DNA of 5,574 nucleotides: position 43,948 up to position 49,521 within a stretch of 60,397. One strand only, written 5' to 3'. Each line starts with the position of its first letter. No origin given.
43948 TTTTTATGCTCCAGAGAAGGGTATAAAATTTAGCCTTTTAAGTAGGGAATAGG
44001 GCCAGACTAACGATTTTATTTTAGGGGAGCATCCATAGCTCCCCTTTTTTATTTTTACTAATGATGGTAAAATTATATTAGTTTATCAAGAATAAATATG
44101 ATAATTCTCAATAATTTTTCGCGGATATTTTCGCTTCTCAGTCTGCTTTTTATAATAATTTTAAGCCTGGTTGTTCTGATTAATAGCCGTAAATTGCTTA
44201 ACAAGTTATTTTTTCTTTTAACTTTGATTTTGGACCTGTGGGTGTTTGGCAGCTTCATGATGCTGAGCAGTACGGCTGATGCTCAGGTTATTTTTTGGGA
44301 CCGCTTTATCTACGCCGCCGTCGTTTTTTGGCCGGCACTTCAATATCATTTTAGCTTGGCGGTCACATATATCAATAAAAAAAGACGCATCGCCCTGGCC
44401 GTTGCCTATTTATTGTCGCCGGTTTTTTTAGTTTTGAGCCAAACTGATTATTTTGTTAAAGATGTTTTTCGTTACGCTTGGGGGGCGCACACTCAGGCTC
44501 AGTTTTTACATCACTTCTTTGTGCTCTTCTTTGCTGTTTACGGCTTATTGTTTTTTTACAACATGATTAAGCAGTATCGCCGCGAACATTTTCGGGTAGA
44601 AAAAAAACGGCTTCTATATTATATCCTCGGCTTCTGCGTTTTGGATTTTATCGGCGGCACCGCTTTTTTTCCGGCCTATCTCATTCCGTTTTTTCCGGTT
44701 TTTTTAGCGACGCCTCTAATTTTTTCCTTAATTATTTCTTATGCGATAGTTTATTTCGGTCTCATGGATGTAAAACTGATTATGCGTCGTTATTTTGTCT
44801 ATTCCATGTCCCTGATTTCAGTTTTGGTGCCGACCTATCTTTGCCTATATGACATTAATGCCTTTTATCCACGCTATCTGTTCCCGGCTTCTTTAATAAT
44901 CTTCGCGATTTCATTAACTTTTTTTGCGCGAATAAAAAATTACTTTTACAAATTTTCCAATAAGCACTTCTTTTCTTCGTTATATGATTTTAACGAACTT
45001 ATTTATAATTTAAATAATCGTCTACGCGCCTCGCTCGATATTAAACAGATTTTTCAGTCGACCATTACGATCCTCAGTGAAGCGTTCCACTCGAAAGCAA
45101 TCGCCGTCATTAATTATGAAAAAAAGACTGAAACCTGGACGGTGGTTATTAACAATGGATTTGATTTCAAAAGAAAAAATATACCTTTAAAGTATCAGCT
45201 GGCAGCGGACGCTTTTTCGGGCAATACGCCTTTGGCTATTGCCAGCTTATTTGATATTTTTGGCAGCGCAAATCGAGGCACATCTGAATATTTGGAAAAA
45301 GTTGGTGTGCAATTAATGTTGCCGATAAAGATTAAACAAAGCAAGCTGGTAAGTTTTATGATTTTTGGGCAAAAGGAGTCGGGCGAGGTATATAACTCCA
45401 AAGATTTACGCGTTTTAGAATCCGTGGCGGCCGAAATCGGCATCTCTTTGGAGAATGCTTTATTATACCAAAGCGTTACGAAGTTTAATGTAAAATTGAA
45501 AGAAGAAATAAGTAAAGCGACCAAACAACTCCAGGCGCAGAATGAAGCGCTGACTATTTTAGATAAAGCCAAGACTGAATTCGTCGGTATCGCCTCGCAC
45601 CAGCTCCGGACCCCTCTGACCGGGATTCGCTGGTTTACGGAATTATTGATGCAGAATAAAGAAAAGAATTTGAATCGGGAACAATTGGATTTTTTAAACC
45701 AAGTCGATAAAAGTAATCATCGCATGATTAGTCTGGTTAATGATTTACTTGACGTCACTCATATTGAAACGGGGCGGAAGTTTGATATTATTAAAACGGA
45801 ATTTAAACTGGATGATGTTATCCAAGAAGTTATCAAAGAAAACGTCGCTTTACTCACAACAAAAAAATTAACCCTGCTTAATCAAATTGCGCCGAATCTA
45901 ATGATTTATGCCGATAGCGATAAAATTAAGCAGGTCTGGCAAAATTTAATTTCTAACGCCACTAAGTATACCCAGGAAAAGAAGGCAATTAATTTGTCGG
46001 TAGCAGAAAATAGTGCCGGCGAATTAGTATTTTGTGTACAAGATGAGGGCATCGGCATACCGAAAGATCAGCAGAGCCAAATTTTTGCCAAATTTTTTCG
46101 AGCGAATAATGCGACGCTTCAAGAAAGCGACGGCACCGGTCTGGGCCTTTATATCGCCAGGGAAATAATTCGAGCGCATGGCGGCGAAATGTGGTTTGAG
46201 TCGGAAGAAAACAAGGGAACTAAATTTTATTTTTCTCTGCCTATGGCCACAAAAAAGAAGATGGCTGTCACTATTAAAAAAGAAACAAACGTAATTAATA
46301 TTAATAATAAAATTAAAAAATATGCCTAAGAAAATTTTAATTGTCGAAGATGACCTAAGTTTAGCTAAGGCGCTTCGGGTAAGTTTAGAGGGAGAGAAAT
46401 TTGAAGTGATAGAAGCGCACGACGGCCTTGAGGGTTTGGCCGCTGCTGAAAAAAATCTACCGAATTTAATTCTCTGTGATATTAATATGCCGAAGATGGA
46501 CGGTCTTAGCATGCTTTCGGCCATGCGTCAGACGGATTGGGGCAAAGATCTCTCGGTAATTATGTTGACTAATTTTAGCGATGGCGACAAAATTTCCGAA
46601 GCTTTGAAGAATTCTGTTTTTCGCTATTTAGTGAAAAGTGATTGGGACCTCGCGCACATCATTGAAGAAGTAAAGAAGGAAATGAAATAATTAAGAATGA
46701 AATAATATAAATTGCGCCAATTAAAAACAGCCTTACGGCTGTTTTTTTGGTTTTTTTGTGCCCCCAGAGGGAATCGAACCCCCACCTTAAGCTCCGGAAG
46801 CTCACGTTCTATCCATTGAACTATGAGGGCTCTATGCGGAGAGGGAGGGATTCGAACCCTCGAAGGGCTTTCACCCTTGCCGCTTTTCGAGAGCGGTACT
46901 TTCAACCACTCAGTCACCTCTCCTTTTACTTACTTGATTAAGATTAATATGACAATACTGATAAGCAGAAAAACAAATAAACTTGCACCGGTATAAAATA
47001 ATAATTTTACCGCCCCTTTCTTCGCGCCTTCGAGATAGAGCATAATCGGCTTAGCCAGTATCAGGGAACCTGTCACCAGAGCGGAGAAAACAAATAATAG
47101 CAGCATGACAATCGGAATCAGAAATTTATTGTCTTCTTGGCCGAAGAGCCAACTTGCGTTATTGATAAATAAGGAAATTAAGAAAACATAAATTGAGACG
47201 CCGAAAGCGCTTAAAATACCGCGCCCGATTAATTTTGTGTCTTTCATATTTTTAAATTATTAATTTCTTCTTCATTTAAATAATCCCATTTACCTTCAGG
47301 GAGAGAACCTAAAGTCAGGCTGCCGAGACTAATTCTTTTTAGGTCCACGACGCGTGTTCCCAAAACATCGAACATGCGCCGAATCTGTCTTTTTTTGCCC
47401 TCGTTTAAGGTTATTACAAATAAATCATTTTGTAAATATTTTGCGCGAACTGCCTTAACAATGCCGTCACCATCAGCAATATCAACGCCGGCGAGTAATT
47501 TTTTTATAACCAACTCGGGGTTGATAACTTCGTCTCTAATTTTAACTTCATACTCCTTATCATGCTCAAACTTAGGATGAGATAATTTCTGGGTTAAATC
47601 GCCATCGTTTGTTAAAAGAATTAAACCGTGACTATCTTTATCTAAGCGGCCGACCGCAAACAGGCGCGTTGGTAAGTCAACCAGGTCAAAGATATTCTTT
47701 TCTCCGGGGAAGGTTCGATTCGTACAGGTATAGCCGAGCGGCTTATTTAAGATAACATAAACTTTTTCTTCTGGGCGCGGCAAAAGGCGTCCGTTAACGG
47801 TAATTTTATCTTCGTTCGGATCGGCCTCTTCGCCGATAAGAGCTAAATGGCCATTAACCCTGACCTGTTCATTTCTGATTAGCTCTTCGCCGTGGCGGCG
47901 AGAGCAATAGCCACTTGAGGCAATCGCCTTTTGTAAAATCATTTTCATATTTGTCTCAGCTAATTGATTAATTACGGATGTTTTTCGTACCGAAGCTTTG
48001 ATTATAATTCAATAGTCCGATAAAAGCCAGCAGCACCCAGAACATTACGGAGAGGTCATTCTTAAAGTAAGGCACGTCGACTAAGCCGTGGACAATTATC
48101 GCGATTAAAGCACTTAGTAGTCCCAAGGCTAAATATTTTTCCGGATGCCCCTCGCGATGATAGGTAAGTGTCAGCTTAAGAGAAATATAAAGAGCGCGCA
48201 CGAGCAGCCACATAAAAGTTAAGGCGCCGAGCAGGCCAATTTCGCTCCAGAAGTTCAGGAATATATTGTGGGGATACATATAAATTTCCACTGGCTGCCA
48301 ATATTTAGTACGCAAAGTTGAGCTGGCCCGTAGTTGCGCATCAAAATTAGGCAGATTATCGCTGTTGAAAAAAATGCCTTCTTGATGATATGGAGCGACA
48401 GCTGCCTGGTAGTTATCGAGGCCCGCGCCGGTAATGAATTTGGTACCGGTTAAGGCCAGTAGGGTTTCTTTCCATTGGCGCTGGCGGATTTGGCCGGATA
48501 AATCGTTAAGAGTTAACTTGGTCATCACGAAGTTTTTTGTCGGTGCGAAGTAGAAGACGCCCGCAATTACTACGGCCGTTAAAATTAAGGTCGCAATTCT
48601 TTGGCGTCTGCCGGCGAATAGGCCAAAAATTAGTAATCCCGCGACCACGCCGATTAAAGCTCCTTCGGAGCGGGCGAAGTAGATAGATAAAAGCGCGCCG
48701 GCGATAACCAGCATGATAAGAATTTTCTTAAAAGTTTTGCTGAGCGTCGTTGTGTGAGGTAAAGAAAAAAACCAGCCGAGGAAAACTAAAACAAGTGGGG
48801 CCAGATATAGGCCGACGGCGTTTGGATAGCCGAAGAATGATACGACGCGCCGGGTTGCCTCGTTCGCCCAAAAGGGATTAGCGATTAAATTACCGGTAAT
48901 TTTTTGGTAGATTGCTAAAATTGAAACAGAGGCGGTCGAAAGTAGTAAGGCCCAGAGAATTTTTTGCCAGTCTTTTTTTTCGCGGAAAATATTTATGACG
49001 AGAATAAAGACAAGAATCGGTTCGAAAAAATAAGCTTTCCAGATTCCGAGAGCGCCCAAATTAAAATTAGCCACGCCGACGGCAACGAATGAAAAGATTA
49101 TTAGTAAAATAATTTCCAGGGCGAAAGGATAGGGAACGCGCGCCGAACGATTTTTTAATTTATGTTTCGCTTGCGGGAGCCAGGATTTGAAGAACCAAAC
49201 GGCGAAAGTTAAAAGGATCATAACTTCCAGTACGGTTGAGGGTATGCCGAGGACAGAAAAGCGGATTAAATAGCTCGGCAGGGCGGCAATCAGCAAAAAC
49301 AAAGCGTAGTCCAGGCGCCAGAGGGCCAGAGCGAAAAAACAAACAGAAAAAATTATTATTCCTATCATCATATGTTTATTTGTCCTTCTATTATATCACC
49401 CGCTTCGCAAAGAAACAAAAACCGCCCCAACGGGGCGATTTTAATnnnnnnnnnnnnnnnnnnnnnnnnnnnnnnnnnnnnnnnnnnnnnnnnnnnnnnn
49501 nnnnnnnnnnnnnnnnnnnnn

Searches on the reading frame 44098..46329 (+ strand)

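Call 10: search_protein_families(library=pfam, proteins=[window:44098-46329:+], max_evalue=0.001)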
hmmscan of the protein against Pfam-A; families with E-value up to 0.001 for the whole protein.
window:44098-46329:+ (743 aa): 4 families
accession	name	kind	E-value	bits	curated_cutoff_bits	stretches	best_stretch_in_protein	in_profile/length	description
PF02518.31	HATPase_c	-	4.3e-29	101.6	26.4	1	606-717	2-110/111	Histidine kinase-, DNA gyrase B-, and HSP90-like ATPase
PF00512.31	HisKA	-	1.1e-16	61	26.9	1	491-559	1-66/66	His Kinase A (phospho-acceptor) domain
PF16927.11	HisKA_7TM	-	2.2e-06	28.1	28.6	1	15-227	5-219/224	N-terminal 7TM region of histidine kinase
PF13492.12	GAF_3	-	2.5e-05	25.1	27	1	314-453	1-129/129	GAF domain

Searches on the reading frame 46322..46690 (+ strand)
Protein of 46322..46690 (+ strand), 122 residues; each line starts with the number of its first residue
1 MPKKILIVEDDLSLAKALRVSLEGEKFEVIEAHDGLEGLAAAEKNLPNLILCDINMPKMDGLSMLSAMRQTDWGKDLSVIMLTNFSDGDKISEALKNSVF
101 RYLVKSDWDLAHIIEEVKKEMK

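Call 10: search_protein_families(library=pfam, proteins=[window:46322-46690:+], max_evalue=0.001)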
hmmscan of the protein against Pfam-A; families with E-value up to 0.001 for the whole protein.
window:46322-46690:+ (122 aa): 1 family
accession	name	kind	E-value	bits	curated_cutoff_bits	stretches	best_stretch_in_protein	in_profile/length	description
PF00072.30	Response_reg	-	1.6e-23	83.4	30.2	1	5-115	1-108/111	Response regulator receiver domain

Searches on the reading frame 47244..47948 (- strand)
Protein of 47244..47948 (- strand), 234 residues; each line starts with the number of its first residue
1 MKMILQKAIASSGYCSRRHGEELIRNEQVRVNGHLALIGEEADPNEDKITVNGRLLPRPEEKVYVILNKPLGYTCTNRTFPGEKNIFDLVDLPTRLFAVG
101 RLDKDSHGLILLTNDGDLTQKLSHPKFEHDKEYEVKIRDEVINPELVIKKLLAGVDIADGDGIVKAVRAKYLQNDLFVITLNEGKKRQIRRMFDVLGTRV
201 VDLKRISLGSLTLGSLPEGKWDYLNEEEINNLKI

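Call 11: search_protein_families(library=pfam, proteins=[window:47244-47948:-], max_evalue=0.001)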
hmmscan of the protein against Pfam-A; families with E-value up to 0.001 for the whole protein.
window:47244-47948:- (234 aa): 2 families
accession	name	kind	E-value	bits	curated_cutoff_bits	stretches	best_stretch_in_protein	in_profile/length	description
PF00849.27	PseudoU_synth_2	-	2.4e-19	70.5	26.8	1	64-193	2-150/152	RNA pseudouridylate synthase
PF01479.30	S4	-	1.8e-06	28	22.8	1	5-37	3-36/48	S4 domain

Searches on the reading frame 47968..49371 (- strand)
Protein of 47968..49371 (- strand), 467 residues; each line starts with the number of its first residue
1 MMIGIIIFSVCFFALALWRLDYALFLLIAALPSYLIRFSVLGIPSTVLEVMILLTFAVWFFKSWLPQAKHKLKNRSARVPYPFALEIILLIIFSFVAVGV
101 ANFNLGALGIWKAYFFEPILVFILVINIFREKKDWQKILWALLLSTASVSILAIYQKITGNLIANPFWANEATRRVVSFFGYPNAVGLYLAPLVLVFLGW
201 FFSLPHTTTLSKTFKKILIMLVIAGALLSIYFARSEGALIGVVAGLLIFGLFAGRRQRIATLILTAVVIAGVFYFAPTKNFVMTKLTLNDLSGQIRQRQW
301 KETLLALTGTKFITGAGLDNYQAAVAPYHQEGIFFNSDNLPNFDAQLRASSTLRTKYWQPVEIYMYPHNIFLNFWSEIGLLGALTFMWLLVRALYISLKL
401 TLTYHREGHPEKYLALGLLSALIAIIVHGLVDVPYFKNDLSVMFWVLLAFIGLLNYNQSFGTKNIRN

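Call 11: search_protein_families(library=pfam, proteins=[window:47968-49371:-], max_evalue=0.001)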
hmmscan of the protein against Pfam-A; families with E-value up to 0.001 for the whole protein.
window:47968-49371:- (467 aa): 1 family
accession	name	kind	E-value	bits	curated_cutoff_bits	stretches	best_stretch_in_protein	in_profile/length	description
PF04932.20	Wzy_C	-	4.5e-13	49.7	31.7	1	223-387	3-149/149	O-Antigen ligase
